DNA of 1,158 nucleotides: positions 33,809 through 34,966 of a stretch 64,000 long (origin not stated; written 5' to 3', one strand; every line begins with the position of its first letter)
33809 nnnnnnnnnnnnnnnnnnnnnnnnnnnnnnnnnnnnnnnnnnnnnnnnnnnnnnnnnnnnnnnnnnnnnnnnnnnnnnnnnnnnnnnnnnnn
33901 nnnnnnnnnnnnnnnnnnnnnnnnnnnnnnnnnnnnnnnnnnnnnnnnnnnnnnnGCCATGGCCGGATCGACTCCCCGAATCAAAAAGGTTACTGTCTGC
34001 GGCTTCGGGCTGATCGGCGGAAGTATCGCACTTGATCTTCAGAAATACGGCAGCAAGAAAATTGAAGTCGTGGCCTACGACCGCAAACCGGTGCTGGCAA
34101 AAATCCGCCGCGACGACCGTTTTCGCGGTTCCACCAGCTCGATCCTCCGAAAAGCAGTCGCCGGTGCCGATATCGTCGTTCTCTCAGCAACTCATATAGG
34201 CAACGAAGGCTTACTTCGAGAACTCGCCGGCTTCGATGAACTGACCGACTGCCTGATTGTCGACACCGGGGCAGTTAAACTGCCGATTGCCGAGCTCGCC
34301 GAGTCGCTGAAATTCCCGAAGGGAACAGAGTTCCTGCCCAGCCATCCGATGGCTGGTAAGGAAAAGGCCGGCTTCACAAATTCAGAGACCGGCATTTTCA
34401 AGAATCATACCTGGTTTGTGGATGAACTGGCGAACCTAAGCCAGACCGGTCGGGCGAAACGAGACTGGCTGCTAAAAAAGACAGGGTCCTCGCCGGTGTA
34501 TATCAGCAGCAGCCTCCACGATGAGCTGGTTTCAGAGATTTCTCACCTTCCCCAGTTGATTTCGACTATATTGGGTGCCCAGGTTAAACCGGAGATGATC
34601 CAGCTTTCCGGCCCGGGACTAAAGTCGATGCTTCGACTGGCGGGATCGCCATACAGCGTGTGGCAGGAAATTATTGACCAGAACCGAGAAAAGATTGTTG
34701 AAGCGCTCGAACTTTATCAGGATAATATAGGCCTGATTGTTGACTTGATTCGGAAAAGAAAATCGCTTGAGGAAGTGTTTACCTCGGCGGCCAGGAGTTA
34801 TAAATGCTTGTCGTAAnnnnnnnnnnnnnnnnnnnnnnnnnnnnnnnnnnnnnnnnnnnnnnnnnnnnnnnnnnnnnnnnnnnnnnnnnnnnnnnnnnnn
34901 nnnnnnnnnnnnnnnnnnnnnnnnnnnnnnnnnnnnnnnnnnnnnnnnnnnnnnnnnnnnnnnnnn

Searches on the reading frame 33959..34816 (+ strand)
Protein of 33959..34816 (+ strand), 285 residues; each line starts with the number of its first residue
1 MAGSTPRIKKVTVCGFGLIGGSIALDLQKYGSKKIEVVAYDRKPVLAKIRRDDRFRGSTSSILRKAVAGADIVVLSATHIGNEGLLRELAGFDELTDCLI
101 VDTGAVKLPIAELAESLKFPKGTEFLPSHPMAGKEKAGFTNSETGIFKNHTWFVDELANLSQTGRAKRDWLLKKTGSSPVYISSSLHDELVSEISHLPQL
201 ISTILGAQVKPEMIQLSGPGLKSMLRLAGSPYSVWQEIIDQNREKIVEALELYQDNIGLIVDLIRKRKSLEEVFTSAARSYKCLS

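Call 29: search_protein_families(library=pfam, proteins=[window:33959-34816:+])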
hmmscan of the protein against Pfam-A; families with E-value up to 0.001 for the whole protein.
window:33959-34816:+ (285 aa): 3 families
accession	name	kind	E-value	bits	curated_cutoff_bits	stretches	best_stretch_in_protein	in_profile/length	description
PF02153.23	PDH_N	-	5.3e-13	49.2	26.5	1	23-153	1-126/154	Prephenate dehydrogenase, nucleotide-binding domain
PF20463.3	PDH_C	-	1.6e-11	44.8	22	1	184-268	2-92/102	Prephenate dehydrogenase, dimerization domain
PF03807.23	F420_oxidored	-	0.0001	23.3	21.6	1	10-105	1-93/94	NADP oxidoreductase coenzyme F420-dependent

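Call 64: search_protein_families(library=ncbifam, proteins=[window:33959-34816:+], max_evalue=1e-10)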
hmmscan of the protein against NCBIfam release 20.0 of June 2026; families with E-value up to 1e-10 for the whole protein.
window:33959-34816:+ (285 aa): 14 families
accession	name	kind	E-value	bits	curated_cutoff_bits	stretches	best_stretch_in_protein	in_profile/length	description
NF005107.0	PRK06545.1-5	equivalog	1e-36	126.7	414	1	9-276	3-276/367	prephenate dehydrogenase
NF006307.0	PRK08507.1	equivalog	3.8e-35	121.4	295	1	10-269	2-258/275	prephenate dehydrogenase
NF011381.1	PRK14806.1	equivalog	1e-33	116.6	902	1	7-277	2-277/733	bifunctional prephenate dehydrogenase/3-phosphoshikimate 1-carboxyvinyltransferase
NF005111.0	PRK06545.2-3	equivalog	2.1e-32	112.5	344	1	10-265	15-266/371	prephenate dehydrogenase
NF005105.0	PRK06545.1-3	equivalog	4.8e-32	111.2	524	1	9-276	3-277/367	prephenate dehydrogenase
NF005694.0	PRK07502.1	equivalog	8.5e-30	104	409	1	6-276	4-280/310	prephenate/arogenate dehydrogenase family protein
NF005104.0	PRK06545.1-1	equivalog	2.4e-27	96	713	1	9-256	3-253/366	prephenate dehydrogenase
NF005650.0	PRK07417.1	equivalog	1.5e-26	93.4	290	1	9-268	2-260/281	prephenate/arogenate dehydrogenase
NF005106.0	PRK06545.1-4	equivalog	9.7e-26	90.9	569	1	9-282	2-280/363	prephenate dehydrogenase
NF005108.0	PRK06545.1-6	equivalog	5.2e-25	88.2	327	1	9-275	11-275/321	prephenate dehydrogenase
NF005109.0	PRK06545.2-1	equivalog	2.6e-20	72.9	397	1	11-271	4-256/361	prephenate dehydrogenase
NF005112.0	PRK06545.2-4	subfamily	4e-20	72.2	294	1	8-266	2-252/356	prephenate dehydrogenase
NF005110.0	PRK06545.2-2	equivalog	1.7e-18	67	385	1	10-274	72-333/423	prephenate dehydrogenase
NF005113.0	PRK06545.2-5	equivalog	2.4e-17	63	497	0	174-256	183-268/378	prephenate dehydrogenase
